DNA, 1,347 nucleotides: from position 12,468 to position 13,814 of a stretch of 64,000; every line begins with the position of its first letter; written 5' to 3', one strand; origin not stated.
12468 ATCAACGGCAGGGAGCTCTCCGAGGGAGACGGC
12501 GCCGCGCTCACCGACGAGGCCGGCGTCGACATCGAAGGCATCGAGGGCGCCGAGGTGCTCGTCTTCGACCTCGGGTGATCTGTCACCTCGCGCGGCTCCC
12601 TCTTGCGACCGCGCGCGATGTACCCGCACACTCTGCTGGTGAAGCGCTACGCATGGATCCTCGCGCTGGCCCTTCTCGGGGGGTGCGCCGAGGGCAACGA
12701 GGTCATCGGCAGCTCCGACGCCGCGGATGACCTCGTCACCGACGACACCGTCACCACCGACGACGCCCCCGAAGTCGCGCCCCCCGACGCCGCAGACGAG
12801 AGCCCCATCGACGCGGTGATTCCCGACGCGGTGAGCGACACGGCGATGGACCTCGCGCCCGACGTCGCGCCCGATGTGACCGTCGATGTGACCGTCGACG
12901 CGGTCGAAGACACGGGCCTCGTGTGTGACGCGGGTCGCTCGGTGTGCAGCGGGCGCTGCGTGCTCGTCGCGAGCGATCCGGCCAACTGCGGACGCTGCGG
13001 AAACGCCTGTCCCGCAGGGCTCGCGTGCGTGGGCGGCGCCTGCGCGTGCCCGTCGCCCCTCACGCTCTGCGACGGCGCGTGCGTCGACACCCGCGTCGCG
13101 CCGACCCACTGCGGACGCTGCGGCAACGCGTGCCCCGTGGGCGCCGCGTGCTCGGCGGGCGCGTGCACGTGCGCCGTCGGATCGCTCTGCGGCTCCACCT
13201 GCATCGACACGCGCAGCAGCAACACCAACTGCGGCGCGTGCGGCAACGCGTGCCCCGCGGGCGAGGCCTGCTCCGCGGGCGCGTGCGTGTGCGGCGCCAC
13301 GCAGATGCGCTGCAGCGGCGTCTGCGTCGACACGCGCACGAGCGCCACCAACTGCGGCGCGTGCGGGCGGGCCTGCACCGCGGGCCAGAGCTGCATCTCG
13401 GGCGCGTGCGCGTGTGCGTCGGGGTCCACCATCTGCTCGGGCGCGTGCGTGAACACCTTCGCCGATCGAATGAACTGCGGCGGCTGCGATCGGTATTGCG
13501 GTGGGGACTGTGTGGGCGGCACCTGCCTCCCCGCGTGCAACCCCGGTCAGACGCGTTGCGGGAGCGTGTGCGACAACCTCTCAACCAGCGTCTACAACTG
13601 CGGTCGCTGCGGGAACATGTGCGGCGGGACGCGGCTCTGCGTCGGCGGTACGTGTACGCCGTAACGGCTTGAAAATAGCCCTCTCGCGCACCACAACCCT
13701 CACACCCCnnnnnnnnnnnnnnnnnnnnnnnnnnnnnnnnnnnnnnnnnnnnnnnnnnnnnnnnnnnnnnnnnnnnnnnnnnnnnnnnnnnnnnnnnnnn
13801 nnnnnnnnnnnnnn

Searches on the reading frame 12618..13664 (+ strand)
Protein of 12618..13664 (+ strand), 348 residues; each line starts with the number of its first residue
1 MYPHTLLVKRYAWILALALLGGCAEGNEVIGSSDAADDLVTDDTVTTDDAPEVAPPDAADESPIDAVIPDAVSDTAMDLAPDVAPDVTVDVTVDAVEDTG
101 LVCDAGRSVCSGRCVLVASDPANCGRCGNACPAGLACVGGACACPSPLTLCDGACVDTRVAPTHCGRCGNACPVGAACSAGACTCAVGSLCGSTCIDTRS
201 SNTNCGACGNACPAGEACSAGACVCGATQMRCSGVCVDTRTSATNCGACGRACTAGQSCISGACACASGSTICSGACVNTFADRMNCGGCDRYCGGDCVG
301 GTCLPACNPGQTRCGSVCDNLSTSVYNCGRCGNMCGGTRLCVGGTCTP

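Call 6: search_protein_families(library=pfam, proteins=[window:12618-13664:+], max_evalue=1)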
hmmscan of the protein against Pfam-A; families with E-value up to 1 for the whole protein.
window:12618-13664:+ (348 aa): 3 families
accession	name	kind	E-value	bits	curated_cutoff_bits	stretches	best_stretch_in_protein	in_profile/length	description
PF04885.19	Stig1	-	3e-29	101.8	24.1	6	98-143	38-83/85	Stigma-specific STIG1-like protein family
PF24381.1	DUF7537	-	0.044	13.7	31.7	1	14-99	7-92/258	Family of unknown function (DUF7537)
PF12798.12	Fer4_3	-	0.068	14.5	27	1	163-176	2-15/15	4Fe-4S binding domain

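Call 7: search_protein_families(library=ncbifam, proteins=[window:12618-13664:+], max_evalue=1)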
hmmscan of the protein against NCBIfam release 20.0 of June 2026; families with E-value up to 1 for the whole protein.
window:12618-13664:+ (348 aa): 2 families
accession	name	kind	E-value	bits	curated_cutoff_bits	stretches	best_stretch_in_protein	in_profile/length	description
NF041328.1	C_rich_MXAN6577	subfamily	1.1e-75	252.4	100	3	88-223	6-144/145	MXAN_6577-like cysteine-rich protein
TIGR00295.1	TIGR00295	hypoth_equivalog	0.12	12.1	172.35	1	71-112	20-60/164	TIGR00295 family protein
